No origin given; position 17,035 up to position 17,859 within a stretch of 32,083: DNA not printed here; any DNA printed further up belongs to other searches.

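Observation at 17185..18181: Stand-alone cyanophycin-synthetase N-domain homolog paired with a degenerate receiver protein, downstream of a GAF histidine kinase / CheY-like regulator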

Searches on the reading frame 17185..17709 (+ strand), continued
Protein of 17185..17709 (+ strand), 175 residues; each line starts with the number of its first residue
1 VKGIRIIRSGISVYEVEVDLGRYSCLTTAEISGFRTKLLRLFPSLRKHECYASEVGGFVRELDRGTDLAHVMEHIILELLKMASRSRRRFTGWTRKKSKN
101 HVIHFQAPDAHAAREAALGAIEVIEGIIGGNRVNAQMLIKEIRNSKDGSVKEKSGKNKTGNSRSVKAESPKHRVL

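Call 34: search_protein_representatives(alignment_id=A1)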
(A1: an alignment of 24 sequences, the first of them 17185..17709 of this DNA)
Query: 24 sequences, 154 profile positions. Proteins with E-value up to 0.001 (for the whole library): 1030; up to 1e-10: 415; up to 1e-30: 21. The best 150 are listed.
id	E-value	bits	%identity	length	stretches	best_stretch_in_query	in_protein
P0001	2.6e-73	261.3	-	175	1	5-152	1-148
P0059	9.0e-69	246.6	-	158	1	4-152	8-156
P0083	4.6e-49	182.6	-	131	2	2-90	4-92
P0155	8.3e-42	159.0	-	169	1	9-149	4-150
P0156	7.1e-41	156.0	-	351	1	8-148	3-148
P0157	1.7e-40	154.8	-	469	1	8-147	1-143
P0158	7.0e-39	149.5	-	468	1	8-148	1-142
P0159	4.7e-38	146.8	-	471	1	9-149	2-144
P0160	4.1e-37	143.7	-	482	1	9-148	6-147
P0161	2.8e-36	141.1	-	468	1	8-148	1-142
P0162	5.5e-36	140.1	-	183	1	7-147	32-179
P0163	9.7e-36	139.3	-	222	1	5-148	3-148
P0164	1.8e-35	138.4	-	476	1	8-148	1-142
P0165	1.9e-35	138.3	-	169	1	4-149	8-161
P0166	1.3e-32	129.1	-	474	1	9-149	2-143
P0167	1.6e-32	128.8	-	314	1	8-149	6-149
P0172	3.2e-31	124.6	-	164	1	8-151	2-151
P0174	5.4e-30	120.6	-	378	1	9-148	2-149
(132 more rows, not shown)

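Call 37: search_protein_families(library=pfam, proteins=[P0155, P0156, P0157, P0158, P0160, P0163, P0165, P0167, P0172, P0174], max_evalue=0.001)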
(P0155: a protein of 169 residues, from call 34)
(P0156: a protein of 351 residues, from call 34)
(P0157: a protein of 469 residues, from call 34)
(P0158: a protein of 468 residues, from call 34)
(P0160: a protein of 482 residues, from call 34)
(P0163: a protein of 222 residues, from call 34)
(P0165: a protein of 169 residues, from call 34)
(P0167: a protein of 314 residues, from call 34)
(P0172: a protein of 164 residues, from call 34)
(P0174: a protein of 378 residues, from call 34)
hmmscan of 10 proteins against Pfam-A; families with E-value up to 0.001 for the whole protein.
P0155 (169 aa): 1 family
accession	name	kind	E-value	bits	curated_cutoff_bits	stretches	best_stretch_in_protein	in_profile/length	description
PF18921.5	Cyanophycin_syn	-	6.6e-26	91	27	1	15-133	2-114/115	Cyanophycin synthase-like N-terminal domain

P0156 (351 aa): 1 family
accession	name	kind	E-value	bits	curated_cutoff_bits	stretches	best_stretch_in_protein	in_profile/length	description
PF18921.5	Cyanophycin_syn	-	2.6e-27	95.5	27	1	15-132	2-114/115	Cyanophycin synthase-like N-terminal domain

P0157 (469 aa): 2 families
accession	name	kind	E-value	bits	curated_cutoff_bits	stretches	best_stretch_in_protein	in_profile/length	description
PF18921.5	Cyanophycin_syn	-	4e-25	88.5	27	1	13-128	2-114/115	Cyanophycin synthase-like N-terminal domain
PF00072.30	Response_reg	-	4.1e-21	75.7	30.2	1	352-463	1-110/111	Response regulator receiver domain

P0158 (468 aa): 2 families
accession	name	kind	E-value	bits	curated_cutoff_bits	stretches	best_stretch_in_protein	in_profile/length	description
PF18921.5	Cyanophycin_syn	-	8.4e-23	81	27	1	13-127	2-115/115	Cyanophycin synthase-like N-terminal domain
PF00072.30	Response_reg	-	3.3e-18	66.3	30.2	1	343-453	1-110/111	Response regulator receiver domain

P0160 (482 aa): 2 families
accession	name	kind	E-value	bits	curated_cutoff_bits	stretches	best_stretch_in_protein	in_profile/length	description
PF00072.30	Response_reg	-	1.8e-22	80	30.2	1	356-468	1-111/111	Response regulator receiver domain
PF18921.5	Cyanophycin_syn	-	2.5e-21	76.2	27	1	17-131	2-114/115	Cyanophycin synthase-like N-terminal domain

P0163 (222 aa): 1 family
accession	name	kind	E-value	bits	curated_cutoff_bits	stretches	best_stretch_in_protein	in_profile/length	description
PF18921.5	Cyanophycin_syn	-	1.6e-23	83.3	27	1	18-133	2-115/115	Cyanophycin synthase-like N-terminal domain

P0165 (169 aa): 1 family
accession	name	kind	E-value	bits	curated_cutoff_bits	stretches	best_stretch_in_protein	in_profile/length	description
PF18921.5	Cyanophycin_syn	-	2.3e-24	86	27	1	24-143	2-113/115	Cyanophycin synthase-like N-terminal domain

P0167 (314 aa): 1 family
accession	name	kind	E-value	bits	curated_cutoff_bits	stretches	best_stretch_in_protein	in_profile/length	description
PF18921.5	Cyanophycin_syn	-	2.3e-16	60.2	27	1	18-132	2-114/115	Cyanophycin synthase-like N-terminal domain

P0172 (164 aa): 1 family
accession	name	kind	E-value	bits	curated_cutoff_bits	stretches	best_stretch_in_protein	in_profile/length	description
PF18921.5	Cyanophycin_syn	-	2.6e-25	89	27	1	26-132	16-114/115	Cyanophycin synthase-like N-terminal domain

P0174 (378 aa): 2 families
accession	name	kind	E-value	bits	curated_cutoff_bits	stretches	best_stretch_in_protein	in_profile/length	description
PF01614.24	IclR_C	-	1.4e-27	96.8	24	1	184-350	7-173/174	Bacterial transcriptional regulator IclR C-terminal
PF18921.5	Cyanophycin_syn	-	8e-22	77.8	27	1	13-133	2-114/115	Cyanophycin synthase-like N-terminal domain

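Call 46: list_cluster_members(proteins=[P0157, P0158, P0159, P0160, P0164, P0166, P0174, P0155, P0165, P0172])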
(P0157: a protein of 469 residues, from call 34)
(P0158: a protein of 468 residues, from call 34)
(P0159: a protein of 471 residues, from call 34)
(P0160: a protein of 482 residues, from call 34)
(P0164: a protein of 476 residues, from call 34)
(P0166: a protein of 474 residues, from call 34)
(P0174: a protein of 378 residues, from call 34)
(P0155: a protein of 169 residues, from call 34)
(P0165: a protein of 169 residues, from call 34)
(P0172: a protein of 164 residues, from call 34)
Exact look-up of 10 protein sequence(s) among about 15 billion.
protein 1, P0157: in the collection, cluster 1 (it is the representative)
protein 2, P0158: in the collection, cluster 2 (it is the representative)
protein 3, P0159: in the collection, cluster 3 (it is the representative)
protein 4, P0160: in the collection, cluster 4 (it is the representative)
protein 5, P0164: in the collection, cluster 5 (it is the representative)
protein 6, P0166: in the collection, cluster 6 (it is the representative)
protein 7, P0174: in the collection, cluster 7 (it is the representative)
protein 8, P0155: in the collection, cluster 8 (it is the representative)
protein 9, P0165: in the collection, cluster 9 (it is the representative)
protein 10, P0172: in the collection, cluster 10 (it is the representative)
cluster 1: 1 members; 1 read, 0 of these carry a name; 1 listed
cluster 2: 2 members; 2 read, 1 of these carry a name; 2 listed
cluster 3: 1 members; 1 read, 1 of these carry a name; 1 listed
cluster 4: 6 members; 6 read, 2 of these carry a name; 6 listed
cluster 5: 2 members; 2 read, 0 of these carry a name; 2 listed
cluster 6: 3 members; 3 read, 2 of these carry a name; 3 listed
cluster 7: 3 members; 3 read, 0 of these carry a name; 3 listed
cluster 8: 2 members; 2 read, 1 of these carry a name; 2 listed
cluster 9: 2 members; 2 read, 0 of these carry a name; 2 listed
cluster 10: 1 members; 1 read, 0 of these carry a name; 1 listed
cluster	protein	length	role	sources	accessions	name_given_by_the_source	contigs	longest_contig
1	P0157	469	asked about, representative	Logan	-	-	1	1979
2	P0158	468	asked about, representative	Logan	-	-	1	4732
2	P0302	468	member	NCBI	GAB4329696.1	MAG: hypothetical protein Kow0037_04860 [Calditrichia bacterium]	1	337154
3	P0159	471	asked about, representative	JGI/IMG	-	CheY-like chemotaxis protein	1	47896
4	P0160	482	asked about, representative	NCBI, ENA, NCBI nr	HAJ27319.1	MAG TPA: hypothetical protein DCG53_08790 [Syntrophus sp. (in: bacteria)] | hypothetical protein [Syntrophus sp. (in: bacteria)]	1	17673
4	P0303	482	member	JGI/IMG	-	CheY-like chemotaxis protein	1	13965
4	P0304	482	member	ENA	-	-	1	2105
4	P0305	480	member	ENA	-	-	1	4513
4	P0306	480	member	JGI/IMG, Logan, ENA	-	-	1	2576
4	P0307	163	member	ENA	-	-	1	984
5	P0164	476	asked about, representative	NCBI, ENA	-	-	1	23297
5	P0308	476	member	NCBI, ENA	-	-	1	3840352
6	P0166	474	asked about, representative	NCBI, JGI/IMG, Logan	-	CheY-like chemotaxis protein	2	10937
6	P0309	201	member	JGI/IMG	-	hypothetical protein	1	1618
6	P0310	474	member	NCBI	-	-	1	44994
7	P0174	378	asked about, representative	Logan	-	-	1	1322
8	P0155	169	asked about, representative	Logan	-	-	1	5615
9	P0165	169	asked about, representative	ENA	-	-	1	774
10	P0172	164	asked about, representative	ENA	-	-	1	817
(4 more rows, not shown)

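Call 47: find_encoding_contigs(protein=P0308, flank=7000, max_places=2)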
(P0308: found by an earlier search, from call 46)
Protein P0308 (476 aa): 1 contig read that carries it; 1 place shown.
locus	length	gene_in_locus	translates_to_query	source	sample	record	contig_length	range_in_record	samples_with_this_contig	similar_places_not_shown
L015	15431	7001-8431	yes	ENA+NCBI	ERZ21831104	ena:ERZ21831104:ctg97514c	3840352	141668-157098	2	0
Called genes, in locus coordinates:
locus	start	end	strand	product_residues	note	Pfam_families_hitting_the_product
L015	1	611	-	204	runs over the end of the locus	-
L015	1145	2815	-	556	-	PF00890:FAD_binding_2, PF01134:GIDA (faint), PF03486:HI0933_like (faint), PF07992:Pyr_redox_2 (weak)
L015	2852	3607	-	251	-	PF13183:Fer4_8 (faint), PF13534:Fer4_17 (faint), PF13237:Fer4_10, PF12838:Fer4_7 (weak), PF13187:Fer4_9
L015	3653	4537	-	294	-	PF02754:CCG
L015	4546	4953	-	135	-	PF13183:Fer4_8, PF13187:Fer4_9 (weak), PF13534:Fer4_17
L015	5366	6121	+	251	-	-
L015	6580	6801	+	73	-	-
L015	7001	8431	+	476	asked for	PF18921:Cyanophycin_syn, PF00072:Response_reg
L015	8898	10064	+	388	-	PF00465:Fe-ADH, PF13685:Fe-ADH_2, PF25137:ADH_Fe_C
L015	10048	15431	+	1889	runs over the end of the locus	PF08448:PAS_4, PF13426:PAS_9, PF01590:GAF, PF00989:PAS, PF08447:PAS_3, PF08448:PAS_4, PF13426:PAS_9, PF10114:PocR, +21 more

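Call 48: find_encoding_contigs(protein=P0302, flank=7000, max_places=1)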
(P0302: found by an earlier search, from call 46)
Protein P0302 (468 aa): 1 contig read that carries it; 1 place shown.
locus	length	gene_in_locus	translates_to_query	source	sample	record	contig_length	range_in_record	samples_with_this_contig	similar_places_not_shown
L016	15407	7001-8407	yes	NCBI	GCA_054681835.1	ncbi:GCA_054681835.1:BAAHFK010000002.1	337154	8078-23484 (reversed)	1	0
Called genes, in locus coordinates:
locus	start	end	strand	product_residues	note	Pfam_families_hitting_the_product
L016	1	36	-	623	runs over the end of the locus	PF17297:PEPCK_N, PF00821:PEPCK_GTP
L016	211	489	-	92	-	PF01713:Smr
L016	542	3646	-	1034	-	PF00082:Peptidase_S8, PF18962:Por_Secre_tail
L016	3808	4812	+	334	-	PF01408:GFO_IDH_MocA, PF02894:GFO_IDH_MocA_C, PF22725:GFO_IDH_MocA_C3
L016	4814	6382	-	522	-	PF02012:BNR (faint), PF13088:BNR_2 (weak), PF13860:FlgD_ig (faint), PF18962:Por_Secre_tail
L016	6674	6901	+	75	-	-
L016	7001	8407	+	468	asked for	PF18921:Cyanophycin_syn, PF00072:Response_reg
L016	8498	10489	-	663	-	PF26549:Tricorn_N, PF26550:Tricorn_2nd, PF07676:PD40, PF26549:Tricorn_N, PF02129:Peptidase_S15 (faint), PF20434:BD-FAE (faint), PF00326:Peptidase_S9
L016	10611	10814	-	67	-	PF20095:DUF6485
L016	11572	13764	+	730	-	PF07495:Y_Y_Y, PF00512:HisKA, PF02518:HATPase_c, PF00072:Response_reg, PF12833:HTH_18, PF00165:HTH_AraC (weak)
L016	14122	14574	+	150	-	-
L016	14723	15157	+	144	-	-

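Call 50: predict_structure(alignment_id=A1)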
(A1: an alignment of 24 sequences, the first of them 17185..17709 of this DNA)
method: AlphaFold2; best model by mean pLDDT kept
length: 175 residues; sequences in the alignment: 24
mean_pLDDT: 87.5   pTM: 0.79
mean pLDDT of the five models: 87.5, 86.9, 86.3, 85.8, 85.0
residues with pLDDT >= 90: 125; 70-90: 20; 50-70: 24; < 50: 6
segments of 3 or more residues with pLDDT < 50: 156-158
pLDDT, mean of each block of 10 residues (from residue 1): 88 85 97 98 93 76 96 97 92 95 94 96 98 97 79 50 64 74
secondary structure, 60 per line:
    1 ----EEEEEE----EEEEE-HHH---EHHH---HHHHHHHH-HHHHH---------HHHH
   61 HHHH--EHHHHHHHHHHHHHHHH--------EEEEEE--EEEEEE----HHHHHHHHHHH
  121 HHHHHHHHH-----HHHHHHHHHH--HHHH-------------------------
elements in order: E5-10 E15-19 H34-41 H43-47 H57-64 H68-83 E92-97 E100-105 H110-129 H135-144 H147-150

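Call 55: fold_search(model_id=the predicted structure, library=pdb)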
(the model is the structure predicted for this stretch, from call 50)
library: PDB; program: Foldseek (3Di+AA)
matches with E <= 10: 504; with E <= 0.001: 7
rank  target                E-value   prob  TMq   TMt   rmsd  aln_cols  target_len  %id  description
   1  7wae_C                4.6e-08  1.00  0.67  0.18   4.4       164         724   25  Trichodesmium erythraeum cyanophycin synthetase 1 (TeCphA1) with ATPgammaS, 4x(beta-Asp-Arg), and aspartate (released 2022-09-07)
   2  7txv_A                6.9e-08  1.00  0.70  0.15   4.1       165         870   22  Cyanophycin synthetase 1 from Synechocystis sp. UTEX2470 E82Q with ATP and 16x(Asp-Arg) (released 2022-06-01)
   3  7wae_A                7.7e-08  1.00  0.65  0.15   4.5       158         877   26  Trichodesmium erythraeum cyanophycin synthetase 1 (TeCphA1) with ATPgammaS, 4x(beta-Asp-Arg), and aspartate (released 2022-09-07)
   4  7lgj_A                9.7e-08  1.00  0.69  0.15   4.2       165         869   22  Cyanophycin synthetase 1 from Synechocystis sp. UTEX2470 with ADPCP and 8x(Asp-Arg)-NH2 (released 2021-08-18)
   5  7lg5_A                1.8e-07  1.00  0.69  0.15   4.2       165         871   22  Synechocystis sp. UTEX2470 Cyanophycin synthetase 1 with ATP (released 2021-08-18)
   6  7wac_A                2.0e-07  1.00  0.67  0.18   4.7       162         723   22  Trichodesmium erythraeum cyanophycin synthetase 1 (TeCphA1) (released 2022-09-07)
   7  7lgq_A                6.3e-07  1.00  0.69  0.15   4.2       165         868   22  Cyanophycin synthetase 1 from Synechocystis sp. UTEX2470 with ATP and 8x(Asp-Arg)-Asn (released 2021-08-18)
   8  7lgn_A                1.5e-03  1.00  0.52  0.15   5.5       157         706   10  Cyanophycin synthetase 1 from T. morbirosei (released 2021-08-18)
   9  8fxi_B                1.3e-02  1.00  0.51  0.16   5.2       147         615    9  Cryo-EM structure of Stanieria sp. CphA2 in complex with ADPCP and 4x(beta-Asp-Arg) (released 2023-06-14)
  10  8fxh_A                1.3e-02  1.00  0.46  0.15   6.1       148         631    9  Cryo-EM structure of Stanieria sp. CphA2 (released 2023-06-14)
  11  8fxi_A                2.1e-02  1.00  0.57  0.19   3.7       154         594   12  Cryo-EM structure of Stanieria sp. CphA2 in complex with ADPCP and 4x(beta-Asp-Arg) (released 2023-06-14)
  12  7lgm_A                2.8e-02  1.00  0.60  0.17   3.9       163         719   10  Cyanophycin synthetase from A. baylyi DSM587 with ATP (released 2021-08-18)
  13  7ta5                  3.5e-02  0.97  0.42  0.16   6.0       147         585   14  Crystal structure of cyanophycin synthetase 2 from Gloeothece citriformis (released 2022-03-02)
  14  8fxi_C                7.0e-02  0.99  0.50  0.16   5.3       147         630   10  Cryo-EM structure of Stanieria sp. CphA2 in complex with ADPCP and 4x(beta-Asp-Arg) (released 2023-06-14)
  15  7lgn_B                1.1e-01  0.94  0.47  0.12   6.2       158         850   11  Cyanophycin synthetase 1 from T. morbirosei (released 2021-08-18)
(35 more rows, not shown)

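Call 56: find_encoding_contigs(protein=P0160, flank=5000, max_places=1)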
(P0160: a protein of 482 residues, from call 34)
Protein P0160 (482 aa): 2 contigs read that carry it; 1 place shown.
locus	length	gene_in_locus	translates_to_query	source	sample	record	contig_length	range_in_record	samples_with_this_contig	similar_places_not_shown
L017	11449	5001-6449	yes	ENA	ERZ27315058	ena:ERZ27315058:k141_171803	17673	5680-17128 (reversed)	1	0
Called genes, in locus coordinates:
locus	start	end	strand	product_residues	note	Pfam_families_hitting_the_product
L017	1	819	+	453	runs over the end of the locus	?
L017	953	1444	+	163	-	-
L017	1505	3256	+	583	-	PF00561:Abhydrolase_1 (weak)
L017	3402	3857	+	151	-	PF00072:Response_reg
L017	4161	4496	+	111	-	-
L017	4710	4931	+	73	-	-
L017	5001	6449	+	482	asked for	PF18921:Cyanophycin_syn, PF00072:Response_reg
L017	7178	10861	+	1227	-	PF00580:UvrD-helicase, PF13245:AAA_19, PF13361:UvrD_C, PF13538:UvrD_C_2 (faint)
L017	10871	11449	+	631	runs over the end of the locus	PF21185:RecD_N, PF00580:UvrD-helicase, PF13245:AAA_19, PF13604:AAA_30, PF05127:NAT10_TcmA_helicase, PF18335:SH3_13, PF01443:Viral_helicase1 (weak), PF13538:UvrD_C_2, +1 more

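Call 57: find_encoding_contigs(protein=P0159, flank=5000, max_places=1)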
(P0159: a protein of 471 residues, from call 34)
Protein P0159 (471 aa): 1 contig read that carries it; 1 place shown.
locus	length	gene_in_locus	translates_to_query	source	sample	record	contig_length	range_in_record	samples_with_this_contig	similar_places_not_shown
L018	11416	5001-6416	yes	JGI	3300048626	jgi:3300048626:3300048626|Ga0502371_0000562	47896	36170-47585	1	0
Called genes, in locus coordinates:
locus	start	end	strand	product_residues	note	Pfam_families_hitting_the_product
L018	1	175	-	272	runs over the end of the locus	PF16280:DUF4928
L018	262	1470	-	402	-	PF00145:DNA_methylase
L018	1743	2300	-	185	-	PF00085:Thioredoxin, PF13098:Thioredoxin_2 (weak)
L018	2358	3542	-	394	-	PF13593:SBF_like, PF01758:SBF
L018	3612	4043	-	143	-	PF01451:LMWPc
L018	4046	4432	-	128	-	PF01022:HTH_5, PF12840:HTH_20 (weak)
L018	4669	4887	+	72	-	-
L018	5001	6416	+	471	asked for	PF18921:Cyanophycin_syn, PF00072:Response_reg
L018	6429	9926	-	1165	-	PF02463:SMC_N (faint), PF13476:AAA_23, PF13514:AAA_27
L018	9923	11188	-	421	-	PF00149:Metallophos, PF12850:Metallophos_2 (faint)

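Call 58: find_encoding_contigs(protein=P0310, flank=5000, max_places=1)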
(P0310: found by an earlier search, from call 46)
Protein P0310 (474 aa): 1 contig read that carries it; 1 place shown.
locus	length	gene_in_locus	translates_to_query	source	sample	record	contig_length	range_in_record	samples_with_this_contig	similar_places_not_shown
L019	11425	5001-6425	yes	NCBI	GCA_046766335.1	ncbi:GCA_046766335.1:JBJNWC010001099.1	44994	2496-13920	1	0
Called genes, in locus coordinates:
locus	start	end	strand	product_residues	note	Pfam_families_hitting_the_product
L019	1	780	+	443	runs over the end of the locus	PF13860:FlgD_ig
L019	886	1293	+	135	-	-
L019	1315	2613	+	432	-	PF13360:PQQ_2 (weak), PF13860:FlgD_ig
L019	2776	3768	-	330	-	-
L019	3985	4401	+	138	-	-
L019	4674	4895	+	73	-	-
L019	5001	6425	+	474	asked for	PF18921:Cyanophycin_syn, PF00072:Response_reg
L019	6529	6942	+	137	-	-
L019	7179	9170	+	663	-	-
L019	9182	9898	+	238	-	PF00657:Lipase_GDSL (weak), PF13472:Lipase_GDSL_2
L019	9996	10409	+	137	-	-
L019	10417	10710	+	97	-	PF03992:ABM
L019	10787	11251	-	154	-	-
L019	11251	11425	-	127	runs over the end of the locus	-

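Call 59: find_encoding_contigs(protein=P0155, flank=5000, max_places=1)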
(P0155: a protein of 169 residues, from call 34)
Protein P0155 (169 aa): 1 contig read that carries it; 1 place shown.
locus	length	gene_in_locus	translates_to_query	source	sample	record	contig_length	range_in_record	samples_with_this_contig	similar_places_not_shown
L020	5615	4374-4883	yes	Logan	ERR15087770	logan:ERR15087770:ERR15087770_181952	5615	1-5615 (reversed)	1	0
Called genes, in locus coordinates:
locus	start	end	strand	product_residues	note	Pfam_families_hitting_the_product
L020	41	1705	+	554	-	PF13229:Beta_helix (faint)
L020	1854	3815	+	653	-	PF07602:DUF1565, PF22842:Pel9A-like_beta_helix (weak), PF13229:Beta_helix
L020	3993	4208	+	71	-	-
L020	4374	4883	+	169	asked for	PF18921:Cyanophycin_syn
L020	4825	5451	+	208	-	-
